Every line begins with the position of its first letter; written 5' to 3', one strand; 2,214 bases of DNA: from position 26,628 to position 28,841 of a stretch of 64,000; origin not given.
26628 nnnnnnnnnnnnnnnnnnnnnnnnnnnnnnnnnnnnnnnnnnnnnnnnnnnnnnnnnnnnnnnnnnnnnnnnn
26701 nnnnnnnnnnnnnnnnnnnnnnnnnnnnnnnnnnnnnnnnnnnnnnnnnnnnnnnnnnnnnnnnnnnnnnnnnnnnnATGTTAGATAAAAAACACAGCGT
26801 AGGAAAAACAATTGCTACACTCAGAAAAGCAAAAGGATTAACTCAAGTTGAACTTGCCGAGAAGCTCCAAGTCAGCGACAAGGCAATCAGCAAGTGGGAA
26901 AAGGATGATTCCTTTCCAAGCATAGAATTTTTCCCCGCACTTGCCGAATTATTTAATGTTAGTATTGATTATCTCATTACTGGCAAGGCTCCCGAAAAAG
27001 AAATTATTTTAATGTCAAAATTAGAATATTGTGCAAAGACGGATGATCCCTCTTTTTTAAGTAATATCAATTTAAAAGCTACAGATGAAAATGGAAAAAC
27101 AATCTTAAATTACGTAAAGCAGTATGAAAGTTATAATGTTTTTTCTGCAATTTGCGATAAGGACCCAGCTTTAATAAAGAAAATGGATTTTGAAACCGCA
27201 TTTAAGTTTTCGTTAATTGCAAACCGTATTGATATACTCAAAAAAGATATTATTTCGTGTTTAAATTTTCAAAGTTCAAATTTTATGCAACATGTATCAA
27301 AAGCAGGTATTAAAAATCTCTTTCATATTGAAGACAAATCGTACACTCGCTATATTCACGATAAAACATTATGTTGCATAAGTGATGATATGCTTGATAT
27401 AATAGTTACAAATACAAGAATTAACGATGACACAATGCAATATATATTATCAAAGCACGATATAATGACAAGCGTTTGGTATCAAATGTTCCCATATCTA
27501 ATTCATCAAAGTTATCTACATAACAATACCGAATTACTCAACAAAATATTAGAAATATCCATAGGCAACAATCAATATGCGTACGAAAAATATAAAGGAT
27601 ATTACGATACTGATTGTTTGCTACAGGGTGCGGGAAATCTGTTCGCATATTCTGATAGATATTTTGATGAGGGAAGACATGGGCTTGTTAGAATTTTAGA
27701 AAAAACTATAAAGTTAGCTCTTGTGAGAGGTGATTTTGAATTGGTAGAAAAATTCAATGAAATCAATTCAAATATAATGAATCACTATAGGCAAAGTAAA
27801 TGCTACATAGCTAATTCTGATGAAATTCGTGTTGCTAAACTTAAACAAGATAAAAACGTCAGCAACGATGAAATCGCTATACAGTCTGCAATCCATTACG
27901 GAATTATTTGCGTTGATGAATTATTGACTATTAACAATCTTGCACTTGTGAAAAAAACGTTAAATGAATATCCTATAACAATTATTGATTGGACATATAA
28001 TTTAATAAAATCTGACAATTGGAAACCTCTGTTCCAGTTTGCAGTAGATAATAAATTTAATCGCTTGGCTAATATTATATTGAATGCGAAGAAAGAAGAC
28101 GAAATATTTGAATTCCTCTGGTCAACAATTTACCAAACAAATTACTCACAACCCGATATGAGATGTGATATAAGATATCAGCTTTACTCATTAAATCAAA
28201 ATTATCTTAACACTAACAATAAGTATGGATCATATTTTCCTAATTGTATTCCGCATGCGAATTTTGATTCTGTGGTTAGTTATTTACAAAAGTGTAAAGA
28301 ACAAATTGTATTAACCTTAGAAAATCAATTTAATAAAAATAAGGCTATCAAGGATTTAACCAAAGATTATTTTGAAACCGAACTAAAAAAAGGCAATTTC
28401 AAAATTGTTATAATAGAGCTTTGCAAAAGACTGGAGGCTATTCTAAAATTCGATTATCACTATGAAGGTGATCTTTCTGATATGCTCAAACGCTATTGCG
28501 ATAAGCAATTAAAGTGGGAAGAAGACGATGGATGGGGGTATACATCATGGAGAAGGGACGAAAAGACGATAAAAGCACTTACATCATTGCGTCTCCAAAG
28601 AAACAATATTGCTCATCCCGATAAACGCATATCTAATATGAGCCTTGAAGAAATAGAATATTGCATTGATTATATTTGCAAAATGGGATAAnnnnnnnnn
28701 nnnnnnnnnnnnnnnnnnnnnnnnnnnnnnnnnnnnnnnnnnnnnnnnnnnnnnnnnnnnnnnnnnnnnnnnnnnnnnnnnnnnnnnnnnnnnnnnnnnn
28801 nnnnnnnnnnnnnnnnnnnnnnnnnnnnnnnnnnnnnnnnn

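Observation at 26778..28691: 637-aa tripartite protein: XRE HTH + ~450-aa helical repeats + C-terminal DUF4145/HEPN-like Rx4H module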

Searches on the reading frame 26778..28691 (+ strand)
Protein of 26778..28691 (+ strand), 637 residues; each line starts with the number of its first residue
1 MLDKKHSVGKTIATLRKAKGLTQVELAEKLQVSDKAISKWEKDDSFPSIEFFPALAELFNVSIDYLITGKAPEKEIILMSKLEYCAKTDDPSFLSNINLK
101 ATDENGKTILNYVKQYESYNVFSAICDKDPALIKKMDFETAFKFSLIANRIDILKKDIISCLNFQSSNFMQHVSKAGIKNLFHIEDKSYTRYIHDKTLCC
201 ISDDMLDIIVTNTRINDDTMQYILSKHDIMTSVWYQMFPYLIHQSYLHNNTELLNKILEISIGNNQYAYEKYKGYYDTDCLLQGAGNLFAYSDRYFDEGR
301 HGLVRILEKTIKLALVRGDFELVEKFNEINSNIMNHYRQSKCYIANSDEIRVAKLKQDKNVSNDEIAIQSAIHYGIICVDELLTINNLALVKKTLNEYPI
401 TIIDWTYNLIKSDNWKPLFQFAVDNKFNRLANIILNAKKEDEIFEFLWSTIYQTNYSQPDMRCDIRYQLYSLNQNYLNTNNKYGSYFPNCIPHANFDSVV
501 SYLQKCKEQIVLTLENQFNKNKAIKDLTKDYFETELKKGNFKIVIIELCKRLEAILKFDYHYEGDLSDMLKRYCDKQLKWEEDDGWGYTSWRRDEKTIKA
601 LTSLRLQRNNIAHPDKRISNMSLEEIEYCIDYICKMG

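Call 3: search_protein_families(library=pfam, proteins=[window:26778-28691:+], max_evalue=1)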
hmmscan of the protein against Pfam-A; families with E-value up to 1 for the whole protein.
window:26778-28691:+ (637 aa): 13 families
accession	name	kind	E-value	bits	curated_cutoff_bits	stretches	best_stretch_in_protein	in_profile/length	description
PF01381.28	HTH_3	-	3.6e-14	53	23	1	12-66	1-55/55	Helix-turn-helix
PF12844.13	HTH_19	-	4.7e-14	52.5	30.2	1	9-70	1-62/64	Helix-turn-helix domain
PF13560.12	HTH_31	-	2.5e-08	34.5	27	1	9-62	3-57/64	Helix-turn-helix domain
PF07022.19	Phage_CI_repr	-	1.2e-07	32.3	22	1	17-70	8-61/65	Bacteriophage CI repressor helix-turn-helix domain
PF18735.6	HEPN_RiboL-PSP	-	0.00022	21.6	28.4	1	502-636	86-181/191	RiboL-PSP-HEPN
PF13744.12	HTH_37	-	0.019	15.2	27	1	5-42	16-53/80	Helix-turn-helix domain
PF25555.1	RAB3A-like_C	-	0.025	15.3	27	1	152-226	28-101/150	Rabin 8-like C-terminal domain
PF04545.22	Sigma70_r4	-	0.045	13.7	24.1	1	14-42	14-42/50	Sigma-70, region 4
PF08279.18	HTH_11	-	0.056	13.8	25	1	12-39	6-34/55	HTH domain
PF15943.11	YdaS_toxin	-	0.061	13.6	30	1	23-47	11-36/65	Bacterial toxin YdaS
PF19478.4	TrbL_2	-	0.1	12.8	27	0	110-154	43-90/174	TrbL/VirB6 plasmid conjugal transfer like protein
PF13412.12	HTH_24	-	0.13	12.3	21.9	1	12-38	9-35/48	Winged helix-turn-helix DNA-binding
PF13518.12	HTH_28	-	0.14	12.8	25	1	16-42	8-34/52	Helix-turn-helix domain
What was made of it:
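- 26802..26987 (+): Gene A residues 9-70: Cro/C1 (XRE) helix-turn-helix DNA-binding domain. Pfam HTH_3 and HTH_19 at E about 4e-14 (call 3).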

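Call 4: search_protein_families(library=padloc, proteins=[window:26778-28691:+], max_evalue=1)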
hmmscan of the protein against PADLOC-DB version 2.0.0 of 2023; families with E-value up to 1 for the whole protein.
window:26778-28691:+ (637 aa): 16 families
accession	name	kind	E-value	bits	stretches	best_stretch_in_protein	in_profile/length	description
PDLC03945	RmrA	-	1e-11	42.7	1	8-116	3-111/394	-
PDLC03951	RmrA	-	2.1e-11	41.4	1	11-74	12-74/400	-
PDLC03954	RmrA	-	4.6e-11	40.3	1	9-71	12-74/380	-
PDLC02926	HTH_VI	-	1e-10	39.7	1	8-70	2-64/92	-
PDLC03947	RmrA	-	1e-07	29.1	1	5-70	9-74/383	-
PDLC04775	PDC-M69A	-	4.2e-07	28.5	1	6-90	6-93/113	-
PDLC03952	RmrA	-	4.3e-07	27.1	1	10-73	25-88/395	-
PDLC03949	RmrA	-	4.8e-07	27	1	13-72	8-67/363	-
PDLC04142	capH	-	6.1e-07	28.5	1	4-68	3-67/103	capH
PDLC03948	RmrA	-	1.2e-06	25.6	1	13-70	14-71/397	-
PDLC03956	RmrA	-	3.3e-06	24.4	1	8-89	9-91/399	-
PDLC03944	RmrA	-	8.6e-06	23.1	1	9-68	8-67/384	-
PDLC03955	RmrA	-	6.1e-05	20.4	1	11-71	24-84/371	-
PDLC04760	PDC-M64C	-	9.1e-05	20.8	1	4-42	23-61/93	-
PDLC03667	Control_protein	-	0.014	13.7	1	20-81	14-80/101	control protein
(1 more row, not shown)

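Call 5: search_protein_families(library=ncbifam, proteins=[window:26778-28691:+], max_evalue=1)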
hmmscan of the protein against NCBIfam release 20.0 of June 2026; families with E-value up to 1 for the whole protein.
window:26778-28691:+ (637 aa): 18 families
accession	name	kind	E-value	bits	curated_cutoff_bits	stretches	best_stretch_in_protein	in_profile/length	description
NF041951.1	phage_RstR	subfamily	3.2e-15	56.3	80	1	8-73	3-68/108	RstR family transcriptional repressor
NF052239.1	antitox_spr1629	equivalog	6.4e-12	45.2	335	1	8-120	3-115/377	spr1629 family repressor/antitoxin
NF007257.0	PRK09706.1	subfamily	9.8e-08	31.9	101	1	5-70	3-68/135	transcriptional repressor DicA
TIGR03070.1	couple_hipB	subfamily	1.9e-07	30.9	71.65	1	8-60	3-55/58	type II toxin-antitoxin system Y4mF family antitoxin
NF041575.1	antitoxPezA_Strep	equivalog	5.9e-07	29.6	290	1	8-63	2-57/158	type II toxin-antitoxin system antitoxin PezA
NF007408.0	PRK09943.1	equivalog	1e-06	28.4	211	1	1-69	1-69/185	HTH-type transcriptional regulator PuuR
TIGR03830.1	CxxCG_CxxCG_HTH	subfamily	3.2e-06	26.9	61.8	1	7-50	65-108/127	type II TA system antitoxin MqsA family protein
NF003162.0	PRK04140.1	equivalog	6.5e-06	25.4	263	1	9-63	128-182/317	transcriptional regulator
NF047948.1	male_kill_WMK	equivalog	9.7e-06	25.2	300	1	5-82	160-239/300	WO male-killing family protein Wmk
NF006015.0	PRK08154.1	subfamily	0.00025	20.3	204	1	7-82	30-106/314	anaerobic benzoate catabolism transcriptional regulator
TIGR00270.2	TIGR00270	equivalog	0.00026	20.8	110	1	10-63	78-131/159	multiprotein bridging factor aMBF1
NF047542.1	telomere_Tap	equivalog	0.0032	16.2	600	1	14-59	24-69/695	telomere-associated protein Tap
NF046032.1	TransRegSlrRBacil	equivalog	0.008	16.3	250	1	8-66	2-61/149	HTH-type transcriptional regulator SlrR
TIGR02612.1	mob_myst_A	hypoth_equivalog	0.023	14.6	122.6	1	12-45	30-63/150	mobile mystery protein A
NF038139.1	Reg_Aceta_RamB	equivalog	0.042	12.5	700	1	8-65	3-60/465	acetate metabolism transcriptional regulator RamB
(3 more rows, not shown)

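Call 6: find_homologous_proteins(query=window:26778-28688:+, max_evalue=0.001)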
Query window:26778-28688:+ (637 aa): 868 proteins with E <= 0.001 among 8000 candidates; the best 120 are listed.
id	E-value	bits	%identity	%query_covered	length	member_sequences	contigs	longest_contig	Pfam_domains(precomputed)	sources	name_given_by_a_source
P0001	0.0e+0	1258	88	100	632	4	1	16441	PF12844.14,PF01381.29,PF07022.20,PF13560.13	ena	-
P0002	0.0e+0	1175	84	100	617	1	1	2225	PF12844.14,PF01381.29,PF07022.20,PF13560.13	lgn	-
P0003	2.7e-280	949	89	76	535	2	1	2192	PF12844.14,PF01381.29,PF07022.20,PF13560.13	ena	-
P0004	2.1e-263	893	67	99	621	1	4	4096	PF12844.14,PF01381.29,PF07022.20,PF13560.13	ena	-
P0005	2.5e-210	718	55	100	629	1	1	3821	PF12844.14,PF01381.29,PF13560.13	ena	-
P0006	3.2e-200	685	53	99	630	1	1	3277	PF12844.14,PF01381.29,PF07022.20,PF13560.13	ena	-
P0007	2.1e-189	649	50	99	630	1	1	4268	PF12844.14,PF01381.29,PF13560.13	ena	-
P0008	9.8e-186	637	50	100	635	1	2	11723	PF12844.14,PF01381.29,PF07022.20,PF13560.13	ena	-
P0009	5.0e-175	601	49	100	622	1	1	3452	PF12844.14,PF01381.29,PF07022.20,PF13560.13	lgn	-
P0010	1.1e-172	594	48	100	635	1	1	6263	PF12844.14,PF01381.29,PF13560.13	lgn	-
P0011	4.0e-171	589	48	100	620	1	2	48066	PF12844.14,PF01381.29,PF07022.20,PF13560.13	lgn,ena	-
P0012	2.1e-170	586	48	100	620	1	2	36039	PF12844.14,PF01381.29,PF07022.20,PF13560.13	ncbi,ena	-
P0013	4.0e-170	585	46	99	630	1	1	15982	PF12844.14,PF01381.29,PF07022.20,PF13560.13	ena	-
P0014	1.7e-169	583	50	99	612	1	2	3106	PF12844.14,PF01381.29,PF07022.20,PF13560.13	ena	-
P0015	6.6e-168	578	49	100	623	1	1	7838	PF12844.14,PF01381.29,PF07022.20,PF13560.13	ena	-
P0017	1.2e-167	577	48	99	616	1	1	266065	PF12844.14,PF01381.29,PF07022.20,PF13560.13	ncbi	-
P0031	2.9e-158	546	45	100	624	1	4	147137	PF12844.14,PF01381.29,PF07022.20,PF13560.13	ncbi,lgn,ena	-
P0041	9.1e-156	538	44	100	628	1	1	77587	PF12844.14,PF01381.29,PF07022.20,PF13560.13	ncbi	-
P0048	9.3e-155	534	46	100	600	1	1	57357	PF12844.14,PF01381.29,PF07022.20,PF13560.13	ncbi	-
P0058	7.6e-151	522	46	99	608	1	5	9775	PF12844.14,PF18735.7,PF01381.29,PF07022.20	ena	-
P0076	7.3e-145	502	44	99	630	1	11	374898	PF12844.14,PF01381.29,PF13560.13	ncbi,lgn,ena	-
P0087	4.7e-144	499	42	99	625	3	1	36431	PF12844.14,PF18735.7,PF01381.29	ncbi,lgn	-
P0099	2.3e-143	497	43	99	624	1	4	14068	PF12844.14,PF18735.7,PF01381.29,PF13560.13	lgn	-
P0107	1.3e-142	494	43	99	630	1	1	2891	PF12844.14,PF18735.7,PF01381.29,PF13560.13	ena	-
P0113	1.8e-142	494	43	99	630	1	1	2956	PF12844.14,PF18735.7,PF01381.29,PF13560.13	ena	-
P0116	2.3e-142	493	43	99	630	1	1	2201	PF12844.14,PF18735.7,PF01381.29,PF13560.13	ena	-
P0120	3.0e-142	493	43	99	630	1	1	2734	PF12844.14,PF18735.7,PF01381.29,PF13560.13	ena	-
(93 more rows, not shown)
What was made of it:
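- Hundreds of full-length relatives (call 6).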

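Call 9: find_encoding_contigs(protein=P0017, flank=6000, max_places=3)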
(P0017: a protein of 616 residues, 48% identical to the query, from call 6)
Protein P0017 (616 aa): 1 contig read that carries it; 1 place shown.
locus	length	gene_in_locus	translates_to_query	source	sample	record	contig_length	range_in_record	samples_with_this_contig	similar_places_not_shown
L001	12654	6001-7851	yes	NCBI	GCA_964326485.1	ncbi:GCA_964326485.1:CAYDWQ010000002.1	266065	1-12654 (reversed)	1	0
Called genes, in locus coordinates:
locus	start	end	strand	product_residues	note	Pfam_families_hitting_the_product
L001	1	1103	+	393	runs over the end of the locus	PF00390:malic, PF00208:ELFV_dehydrog (weak), PF03949:Malic_M, PF01262:AlaDh_PNT_C (weak)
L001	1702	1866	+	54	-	-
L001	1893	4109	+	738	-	PF17389:Bac_rhamnosid6H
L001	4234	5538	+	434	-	PF01408:GFO_IDH_MocA, PF22725:GFO_IDH_MocA_C3 (weak), PF02894:GFO_IDH_MocA_C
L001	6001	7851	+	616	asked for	PF01381:HTH_3, PF07022:Phage_CI_repr (weak), PF12844:HTH_19, PF13560:HTH_31 (weak)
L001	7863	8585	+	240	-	-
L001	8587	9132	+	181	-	-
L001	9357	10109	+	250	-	PF19700:DUF6198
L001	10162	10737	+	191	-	-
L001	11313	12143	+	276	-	PF01381:HTH_3, PF12844:HTH_19 (weak), PF13443:HTH_26 (weak), PF13560:HTH_31 (weak)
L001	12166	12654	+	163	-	?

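Call 10: find_encoding_contigs(protein=P0076, flank=6000, max_places=3)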
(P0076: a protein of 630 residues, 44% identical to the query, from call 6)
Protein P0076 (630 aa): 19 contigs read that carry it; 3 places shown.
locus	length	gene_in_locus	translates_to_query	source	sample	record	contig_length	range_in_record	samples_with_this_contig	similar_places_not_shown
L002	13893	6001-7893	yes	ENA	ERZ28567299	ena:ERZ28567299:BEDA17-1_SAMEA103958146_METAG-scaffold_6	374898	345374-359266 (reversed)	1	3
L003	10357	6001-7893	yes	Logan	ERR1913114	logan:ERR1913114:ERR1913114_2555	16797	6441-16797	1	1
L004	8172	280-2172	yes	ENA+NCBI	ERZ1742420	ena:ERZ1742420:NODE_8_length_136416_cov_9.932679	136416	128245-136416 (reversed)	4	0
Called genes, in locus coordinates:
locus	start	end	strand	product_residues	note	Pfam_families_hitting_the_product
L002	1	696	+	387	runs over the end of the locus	PF00512:HisKA, PF02518:HATPase_c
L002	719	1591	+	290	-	PF00756:Esterase (weak), PF02230:Abhydrolase_2 (weak), PF00326:Peptidase_S9 (faint), PF01738:DLH (weak), PF12146:Hydrolase_4 (faint)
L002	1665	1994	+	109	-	-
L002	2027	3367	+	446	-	PF03781:FGE-sulfatase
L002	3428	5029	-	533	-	PF00239:Resolvase, PF07508:Recombinase, PF13408:Zn_ribbon_recom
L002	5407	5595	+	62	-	-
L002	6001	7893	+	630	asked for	PF01381:HTH_3, PF12844:HTH_19 (weak), PF13560:HTH_31 (weak)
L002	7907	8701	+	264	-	-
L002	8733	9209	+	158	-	-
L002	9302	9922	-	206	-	-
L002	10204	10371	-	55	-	-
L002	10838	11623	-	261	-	PF08445:FR47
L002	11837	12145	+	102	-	PF01740:STAS, PF13466:STAS_2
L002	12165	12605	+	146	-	PF13581:HATPase_c_2, PF02518:HATPase_c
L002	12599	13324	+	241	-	PF04542:Sigma70_r2, PF01381:HTH_3 (faint), PF04539:Sigma70_r3 (weak), PF04545:Sigma70_r4, PF08281:Sigma70_r4_2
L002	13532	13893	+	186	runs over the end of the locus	PF03862:SpoVAC_SpoVAEB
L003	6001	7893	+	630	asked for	PF01381:HTH_3, PF12844:HTH_19 (weak), PF13560:HTH_31 (weak)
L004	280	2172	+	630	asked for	PF01381:HTH_3, PF12844:HTH_19 (weak), PF13560:HTH_31 (weak)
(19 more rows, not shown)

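Call 26: predict_structure(alignment_id=A1)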
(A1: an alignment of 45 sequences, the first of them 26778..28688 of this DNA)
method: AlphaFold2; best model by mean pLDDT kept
length: 637 residues; sequences in the alignment: 45
mean_pLDDT: 83.8   pTM: 0.68
mean pLDDT of the five models: 83.8, 82.9, 82.8, 82.1, 80.8
residues with pLDDT >= 90: 275; 70-90: 275; 50-70: 52; < 50: 35
segments of 3 or more residues with pLDDT < 50: 1-3, 277-287, 295-297, 479-493
pLDDT, mean of each block of 10 residues (from residue 1): 64 89 91 89 81 89 82 62 94 89 90 96 95 94 98 94 84 86 80 69 97 97 90 91 98 98 92 55 44 56 91 96 96 78 88 91 90 88 85 89 87 88 86 85 80 58 67 70 38 61 81 82 87 94 93 90 91 90 79 90 91 73 93 87
secondary structure, 60 per line:
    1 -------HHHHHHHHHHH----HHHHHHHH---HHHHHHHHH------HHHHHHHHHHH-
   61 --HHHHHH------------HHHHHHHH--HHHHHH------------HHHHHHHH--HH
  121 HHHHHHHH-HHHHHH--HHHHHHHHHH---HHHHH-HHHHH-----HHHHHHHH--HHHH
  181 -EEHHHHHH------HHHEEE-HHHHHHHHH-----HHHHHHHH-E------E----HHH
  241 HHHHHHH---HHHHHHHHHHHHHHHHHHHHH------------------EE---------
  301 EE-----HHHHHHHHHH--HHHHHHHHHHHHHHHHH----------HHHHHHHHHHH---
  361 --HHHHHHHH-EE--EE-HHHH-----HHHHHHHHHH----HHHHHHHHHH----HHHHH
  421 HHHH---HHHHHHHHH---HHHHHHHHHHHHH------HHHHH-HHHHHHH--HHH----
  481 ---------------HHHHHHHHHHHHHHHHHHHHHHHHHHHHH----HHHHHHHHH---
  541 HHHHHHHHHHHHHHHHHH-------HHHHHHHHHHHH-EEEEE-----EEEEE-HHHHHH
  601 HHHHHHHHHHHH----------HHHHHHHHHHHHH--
elements in order: H8-18 H23-30 H34-42 H49-59 H63-68 H81-88 H91-96 H109-116 H119-128 H130-135 H138-147 H151-155 H157-161 H167-174 H177-180 H184-189 E199-201 H203-211 H217-224 H238-247 H251-271 H308-317 H320-336 H347-357 H363-370 H379-382 H388-397 H402-411 H416-424 H428-436 H440-452 H459-463 H465-471 H496-524 H529-537 H541-558 H566-577 E579-583 E589-593 H595-612 H623-635
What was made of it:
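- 27000..28259 (+): Gene A residues 75-494: mostly helical middle region. The N-terminal half (about residues 107-352) is variable or dispensable; the C-terminal half (about residues 360-470) is conserved. AF2 model (call 26).
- On HEPN superfamily: The AF2 secondary structure fits: helices 529-537, 541-558, an insert (helix 566-577 plus hairpin 579-593), then 595-612 and 623-635, at pLDDT about 80-94 (call 26).
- The AF2 secondary structure places Rx4H at the end of helix 595-612, the acidic residue in the preceding core helix, and an insert between them (call 26).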

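Call 30: fold_search(model_id=the predicted structure, library=pdb)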
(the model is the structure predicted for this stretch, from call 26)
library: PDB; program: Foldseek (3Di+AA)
matches with E <= 10: 642; with E <= 0.001: 0
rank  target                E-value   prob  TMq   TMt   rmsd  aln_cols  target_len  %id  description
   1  6qer_C                6.1e-03  0.99  0.10  0.19  22.1       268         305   13  Apo Form Of ComR From S. Thermophilus in space group C2 (released 2019-02-20)
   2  3jxb_C                7.9e-03  1.00  0.10  0.88   1.7        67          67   33  Crystal structure of the P22 c2 repressor protein in complex with synthetic operator 9C (released 2010-01-19)
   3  6rnx_A                9.0e-03  1.00  0.10  0.46   8.8       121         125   23  Crystal structure of the essential repressor DdrO from radiation-resistant Deinococcus bacteria (Deinococcus deserti) (released 2019-10-09)
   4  3u3w_A                9.4e-03  0.98  0.12  0.21  15.1       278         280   15  Crystal Structure of Bacillus thuringiensis PlcR in complex with the peptide PapR7 and DNA (released 2013-01-09)
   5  6qer_D                9.4e-03  0.95  0.12  0.21  21.8       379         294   11  Apo Form Of ComR From S. Thermophilus in space group C2 (released 2019-02-20)
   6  6rnx_B                1.0e-02  1.00  0.10  0.46   9.1       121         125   23  Crystal structure of the essential repressor DdrO from radiation-resistant Deinococcus bacteria (Deinococcus deserti) (released 2019-10-09)
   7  7t8i_A                1.1e-02  1.00  0.10  0.87   1.5        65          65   40  Crystal structure of the ImmR transcriptional regulator DNA-binding domain of Bacillus subtilis (released 2022-03-16)
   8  6jq1_B                1.1e-02  1.00  0.11  0.44   9.4       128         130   22  Crystal Structure of DdrO from Deinococcus geothermalis (released 2019-08-28)
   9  6jq1_A                1.3e-02  1.00  0.11  0.44   9.4       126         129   21  Crystal Structure of DdrO from Deinococcus geothermalis (released 2019-08-28)
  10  5fd4_A                1.6e-02  0.82  0.11  0.19  22.4       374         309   14  Crystal Structure of ComR from Streptococcus suis (released 2016-11-02)
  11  5juf                  1.8e-02  0.96  0.09  0.19  20.5       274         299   14  Crystal structure of the apo form of ComR from S. thermophilus. (released 2016-10-26)
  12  6qer_A                1.9e-02  0.95  0.09  0.19  20.6       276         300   14  Apo Form Of ComR From S. Thermophilus in space group C2 (released 2019-02-20)
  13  4yv9_D                2.0e-02  0.90  0.11  0.21  17.9       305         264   12  X-ray crystal structure of Streptococcus dysgalactiae SHP pheromone receptor Rgg2 (released 2015-04-08)
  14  5jub_A                2.5e-02  0.94  0.10  0.20  14.9       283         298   13  Crystal structure of ComR from S.thermophilus in complex with DNA and its signalling peptide ComS. (released 2016-10-26)
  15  6rmq_A                2.6e-02  1.00  0.10  0.45   9.3       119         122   24  Crystal structure of a selenomethionine-substituted A70M I84M mutant of the essential repressor DdrO from radiation re (released 2019-10-09)
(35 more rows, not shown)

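Call 31: search_protein_families(library=pfam, alignment_id=A1, max_evalue=0.01)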
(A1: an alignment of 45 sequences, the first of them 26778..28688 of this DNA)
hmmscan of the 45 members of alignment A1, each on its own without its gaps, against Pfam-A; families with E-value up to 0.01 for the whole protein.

A. member 1, window:26778-28688:+ (637 aa): 5 families
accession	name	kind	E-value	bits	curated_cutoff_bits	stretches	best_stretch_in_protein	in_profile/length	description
PF01381.28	HTH_3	-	3.6e-14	53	23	1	12-66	1-55/55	Helix-turn-helix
PF12844.13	HTH_19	-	4.7e-14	52.5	30.2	1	9-70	1-62/64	Helix-turn-helix domain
PF13560.12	HTH_31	-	2.5e-08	34.5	27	1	9-62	3-57/64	Helix-turn-helix domain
PF07022.19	Phage_CI_repr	-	1.2e-07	32.3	22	1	17-70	8-61/65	Bacteriophage CI repressor helix-turn-helix domain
PF18735.6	HEPN_RiboL-PSP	-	0.00022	21.6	28.4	1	502-636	86-181/191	RiboL-PSP-HEPN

B. families by the number of members that match (of 45 scanned): 18 families
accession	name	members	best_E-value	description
PF01381.28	HTH_3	45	7.4e-17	Helix-turn-helix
PF12844.13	HTH_19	45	2.5e-15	Helix-turn-helix domain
PF13560.12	HTH_31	45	1.8e-09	Helix-turn-helix domain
PF07022.19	Phage_CI_repr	45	1.1e-07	Bacteriophage CI repressor helix-turn-helix domain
PF18735.6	HEPN_RiboL-PSP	21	3.6e-06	RiboL-PSP-HEPN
PF13744.12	HTH_37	14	0.00088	Helix-turn-helix domain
PF08279.18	HTH_11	10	0.00053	HTH domain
PF13384.12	HTH_23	8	0.001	Homeodomain-like domain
PF15943.11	YdaS_toxin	7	0.0055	Bacterial toxin YdaS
PF04545.22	Sigma70_r4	5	0.0028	Sigma-70, region 4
PF13518.12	HTH_28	4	0.0063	Helix-turn-helix domain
PF20697.3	NTase-conflict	1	0.00093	Pol beta superfamily nucleotidyltransferase in conflict systems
PF14183.11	YwpF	1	0.0012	YwpF-like protein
PF20185.3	DUF6548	1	0.0018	Family of unknown function (DUF6548)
PF13443.12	HTH_26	1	0.0051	Cro/C1-type HTH DNA-binding domain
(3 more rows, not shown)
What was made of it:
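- On Pfam HEPN_RiboL-PSP (PF18735): Some homologues carry the precomputed domain, and 21 of 45 hit at E<=0.01 (calls 6, 31).
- Checked: 21 of 45 homologues hit at E<=0.01, best 3.6e-6 (calls 3, 31).
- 21 of 45 homologues hit PF18735, best 3.6e-6 (call 31).
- Tried and rejected: DUF4145 was rejected (calls 3, 31).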
